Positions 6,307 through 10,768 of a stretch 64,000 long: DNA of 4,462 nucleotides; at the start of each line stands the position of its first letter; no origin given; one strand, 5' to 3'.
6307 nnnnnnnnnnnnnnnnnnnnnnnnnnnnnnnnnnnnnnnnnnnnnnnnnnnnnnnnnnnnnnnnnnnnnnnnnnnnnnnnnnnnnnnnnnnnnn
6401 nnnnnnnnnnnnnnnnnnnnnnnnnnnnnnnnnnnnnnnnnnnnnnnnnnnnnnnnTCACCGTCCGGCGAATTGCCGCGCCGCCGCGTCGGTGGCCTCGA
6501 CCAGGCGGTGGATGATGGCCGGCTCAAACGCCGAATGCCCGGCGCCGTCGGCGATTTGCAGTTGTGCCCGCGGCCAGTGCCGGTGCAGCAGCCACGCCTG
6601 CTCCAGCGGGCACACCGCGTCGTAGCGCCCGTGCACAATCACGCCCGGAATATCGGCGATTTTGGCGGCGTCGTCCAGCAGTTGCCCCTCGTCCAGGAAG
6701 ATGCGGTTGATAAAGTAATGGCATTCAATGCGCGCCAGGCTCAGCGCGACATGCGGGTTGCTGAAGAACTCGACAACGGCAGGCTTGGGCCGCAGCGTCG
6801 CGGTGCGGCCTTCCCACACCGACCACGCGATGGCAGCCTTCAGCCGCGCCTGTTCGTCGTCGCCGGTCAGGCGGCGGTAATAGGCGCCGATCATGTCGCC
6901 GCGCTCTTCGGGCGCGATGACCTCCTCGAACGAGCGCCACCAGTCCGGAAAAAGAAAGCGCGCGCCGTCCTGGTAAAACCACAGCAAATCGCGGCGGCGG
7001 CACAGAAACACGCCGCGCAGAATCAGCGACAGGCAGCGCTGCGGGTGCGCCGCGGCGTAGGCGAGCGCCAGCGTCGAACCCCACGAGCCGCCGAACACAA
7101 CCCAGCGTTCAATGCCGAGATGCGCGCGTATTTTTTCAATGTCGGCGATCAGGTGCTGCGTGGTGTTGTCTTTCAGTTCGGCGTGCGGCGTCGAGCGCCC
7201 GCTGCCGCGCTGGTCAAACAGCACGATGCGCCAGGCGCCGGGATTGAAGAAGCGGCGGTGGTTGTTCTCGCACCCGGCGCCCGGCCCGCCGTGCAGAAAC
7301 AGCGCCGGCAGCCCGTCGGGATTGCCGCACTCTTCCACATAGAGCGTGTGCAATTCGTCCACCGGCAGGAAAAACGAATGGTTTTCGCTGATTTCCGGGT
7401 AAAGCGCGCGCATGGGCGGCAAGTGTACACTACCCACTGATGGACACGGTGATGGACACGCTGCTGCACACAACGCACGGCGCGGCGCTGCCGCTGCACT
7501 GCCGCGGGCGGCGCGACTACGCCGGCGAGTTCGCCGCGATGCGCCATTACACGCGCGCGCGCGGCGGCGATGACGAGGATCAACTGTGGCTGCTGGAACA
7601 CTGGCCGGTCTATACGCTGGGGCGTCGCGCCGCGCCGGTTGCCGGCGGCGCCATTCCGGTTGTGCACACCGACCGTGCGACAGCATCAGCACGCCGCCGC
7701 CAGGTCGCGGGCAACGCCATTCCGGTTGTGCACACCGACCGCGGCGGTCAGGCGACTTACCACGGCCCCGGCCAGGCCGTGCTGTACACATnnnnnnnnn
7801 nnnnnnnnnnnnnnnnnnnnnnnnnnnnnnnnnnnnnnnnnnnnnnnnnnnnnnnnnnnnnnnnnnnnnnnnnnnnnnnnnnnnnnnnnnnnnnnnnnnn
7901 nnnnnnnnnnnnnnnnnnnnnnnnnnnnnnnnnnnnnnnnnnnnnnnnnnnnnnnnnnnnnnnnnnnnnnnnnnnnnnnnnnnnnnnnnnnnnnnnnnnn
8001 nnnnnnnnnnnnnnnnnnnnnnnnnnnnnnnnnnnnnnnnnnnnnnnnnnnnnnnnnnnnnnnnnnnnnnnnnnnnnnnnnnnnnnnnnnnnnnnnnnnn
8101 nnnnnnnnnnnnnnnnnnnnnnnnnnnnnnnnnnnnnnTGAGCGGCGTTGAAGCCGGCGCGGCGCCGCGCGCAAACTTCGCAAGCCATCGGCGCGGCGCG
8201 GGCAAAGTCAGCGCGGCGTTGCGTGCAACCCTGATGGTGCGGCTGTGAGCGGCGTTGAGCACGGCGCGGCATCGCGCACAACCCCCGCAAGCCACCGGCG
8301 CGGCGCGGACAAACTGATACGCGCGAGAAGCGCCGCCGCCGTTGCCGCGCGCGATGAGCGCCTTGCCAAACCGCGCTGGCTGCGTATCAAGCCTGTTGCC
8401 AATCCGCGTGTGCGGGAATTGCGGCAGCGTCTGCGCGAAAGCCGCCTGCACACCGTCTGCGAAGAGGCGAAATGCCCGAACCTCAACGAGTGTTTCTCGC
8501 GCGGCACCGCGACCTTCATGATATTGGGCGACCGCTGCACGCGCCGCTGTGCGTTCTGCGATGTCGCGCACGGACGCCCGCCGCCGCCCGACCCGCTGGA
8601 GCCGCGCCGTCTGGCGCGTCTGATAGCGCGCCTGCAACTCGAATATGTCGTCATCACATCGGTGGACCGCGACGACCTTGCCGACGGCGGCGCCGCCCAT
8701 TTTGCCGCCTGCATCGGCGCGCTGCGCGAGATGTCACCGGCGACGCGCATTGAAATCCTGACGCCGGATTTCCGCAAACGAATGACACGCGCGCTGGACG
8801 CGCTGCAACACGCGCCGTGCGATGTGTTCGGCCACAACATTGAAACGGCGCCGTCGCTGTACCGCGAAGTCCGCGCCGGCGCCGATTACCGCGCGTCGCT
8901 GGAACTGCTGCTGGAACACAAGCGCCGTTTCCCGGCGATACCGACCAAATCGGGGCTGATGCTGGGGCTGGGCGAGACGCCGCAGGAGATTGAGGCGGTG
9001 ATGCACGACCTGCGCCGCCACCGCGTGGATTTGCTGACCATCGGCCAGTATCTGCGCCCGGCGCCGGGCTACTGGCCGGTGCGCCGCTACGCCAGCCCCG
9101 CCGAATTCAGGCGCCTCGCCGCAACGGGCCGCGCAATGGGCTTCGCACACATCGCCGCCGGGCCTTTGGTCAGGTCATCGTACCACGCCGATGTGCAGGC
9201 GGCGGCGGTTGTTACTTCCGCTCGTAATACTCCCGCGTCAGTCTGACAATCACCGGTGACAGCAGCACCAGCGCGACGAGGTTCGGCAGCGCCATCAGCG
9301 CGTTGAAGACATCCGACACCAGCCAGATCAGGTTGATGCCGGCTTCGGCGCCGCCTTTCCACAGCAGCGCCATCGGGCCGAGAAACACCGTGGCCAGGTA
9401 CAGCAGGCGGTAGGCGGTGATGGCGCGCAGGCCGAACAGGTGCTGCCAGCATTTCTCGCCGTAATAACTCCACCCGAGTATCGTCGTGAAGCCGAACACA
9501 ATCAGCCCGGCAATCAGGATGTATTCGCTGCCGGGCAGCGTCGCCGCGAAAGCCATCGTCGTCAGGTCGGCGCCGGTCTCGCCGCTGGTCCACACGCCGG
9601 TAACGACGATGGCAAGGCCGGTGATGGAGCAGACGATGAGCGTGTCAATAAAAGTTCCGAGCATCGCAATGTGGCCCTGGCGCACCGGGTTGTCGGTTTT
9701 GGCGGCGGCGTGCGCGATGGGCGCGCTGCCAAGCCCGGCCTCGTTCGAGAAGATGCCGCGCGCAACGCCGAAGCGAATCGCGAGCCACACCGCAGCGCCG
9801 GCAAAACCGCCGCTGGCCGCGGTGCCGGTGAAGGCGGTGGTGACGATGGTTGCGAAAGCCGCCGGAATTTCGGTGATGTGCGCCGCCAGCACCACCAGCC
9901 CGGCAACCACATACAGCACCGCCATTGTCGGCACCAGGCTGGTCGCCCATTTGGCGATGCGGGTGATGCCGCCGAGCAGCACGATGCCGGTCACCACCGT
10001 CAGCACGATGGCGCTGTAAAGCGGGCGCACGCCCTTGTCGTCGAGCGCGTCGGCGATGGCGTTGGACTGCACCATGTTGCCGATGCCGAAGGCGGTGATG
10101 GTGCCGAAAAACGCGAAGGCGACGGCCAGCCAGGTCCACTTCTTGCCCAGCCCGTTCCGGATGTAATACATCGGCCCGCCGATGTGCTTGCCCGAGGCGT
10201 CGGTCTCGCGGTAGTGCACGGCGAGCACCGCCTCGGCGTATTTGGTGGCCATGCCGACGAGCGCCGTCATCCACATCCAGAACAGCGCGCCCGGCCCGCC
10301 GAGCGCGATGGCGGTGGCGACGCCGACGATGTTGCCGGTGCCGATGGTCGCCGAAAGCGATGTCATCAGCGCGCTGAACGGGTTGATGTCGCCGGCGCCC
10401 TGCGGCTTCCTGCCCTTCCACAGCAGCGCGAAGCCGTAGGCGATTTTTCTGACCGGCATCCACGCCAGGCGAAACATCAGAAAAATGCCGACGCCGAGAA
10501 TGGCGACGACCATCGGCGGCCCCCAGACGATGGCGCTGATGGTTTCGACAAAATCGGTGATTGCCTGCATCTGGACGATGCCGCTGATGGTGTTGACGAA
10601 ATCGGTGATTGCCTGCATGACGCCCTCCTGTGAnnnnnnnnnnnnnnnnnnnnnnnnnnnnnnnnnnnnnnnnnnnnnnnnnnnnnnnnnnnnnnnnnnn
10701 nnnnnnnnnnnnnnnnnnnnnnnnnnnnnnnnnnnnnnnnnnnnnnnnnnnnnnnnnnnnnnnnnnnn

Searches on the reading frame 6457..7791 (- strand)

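Call 71: search_protein_families(library=pfam, proteins=[window:6457-7791:-], max_evalue=0.00001)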
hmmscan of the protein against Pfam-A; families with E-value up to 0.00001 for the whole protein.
window:6457-7791:- (444 aa): 2 families
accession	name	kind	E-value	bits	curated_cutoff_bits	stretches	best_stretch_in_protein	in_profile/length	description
PF00561.26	Abhydrolase_1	-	4.3e-31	108.9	25.8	1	164-423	4-242/245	alpha/beta hydrolase fold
PF12146.15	Hydrolase_4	-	1.2e-10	41.6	27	1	187-260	32-108/239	Serine aminopeptidase, S33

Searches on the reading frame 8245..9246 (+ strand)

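Call 71: search_protein_families(library=pfam, proteins=[window:8245-9246:+], max_evalue=0.00001)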
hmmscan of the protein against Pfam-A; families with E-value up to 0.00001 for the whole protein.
window:8245-9246:+ (333 aa): 1 family
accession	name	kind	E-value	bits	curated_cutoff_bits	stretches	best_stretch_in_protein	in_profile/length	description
PF04055.27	Radical_SAM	-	1e-22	81.5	29.5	1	92-256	1-166/166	Radical SAM superfamily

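Call 72: search_protein_families(library=ncbifam, proteins=[window:8245-9246:+], max_evalue=1e-8)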
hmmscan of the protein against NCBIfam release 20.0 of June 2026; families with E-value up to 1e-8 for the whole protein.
window:8245-9246:+ (333 aa): 4 families
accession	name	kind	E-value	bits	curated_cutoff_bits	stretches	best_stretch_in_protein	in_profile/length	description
NF009544.0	PRK12928.1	subfamily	6.2e-122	406.5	210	1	33-319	11-297/300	lipoyl synthase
NF004019.1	PRK05481.1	subfamily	3.6e-119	397.3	203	1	42-323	1-281/286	lipoyl synthase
TIGR00510.1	lipA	equivalog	4.9e-119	397.1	310.25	1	34-322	9-298/302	lipoyl synthase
NF053790.1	LplA_LipA_fuse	exception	4.7e-101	339.2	800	1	34-316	325-604/606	bifunctional lipoate--protein ligase/lipoyl synthase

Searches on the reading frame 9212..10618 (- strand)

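Call 28: search_protein_families(library=ncbifam, proteins=[window:9212-10618:-], max_evalue=0.00001)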
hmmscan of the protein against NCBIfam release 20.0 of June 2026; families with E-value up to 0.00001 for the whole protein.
window:9212-10618:- (468 aa): 1 family
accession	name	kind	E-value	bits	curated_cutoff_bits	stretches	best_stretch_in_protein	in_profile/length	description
TIGR00835.1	agcS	subfamily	8.1e-145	482.9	272.65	1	32-464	1-424/424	amino acid carrier protein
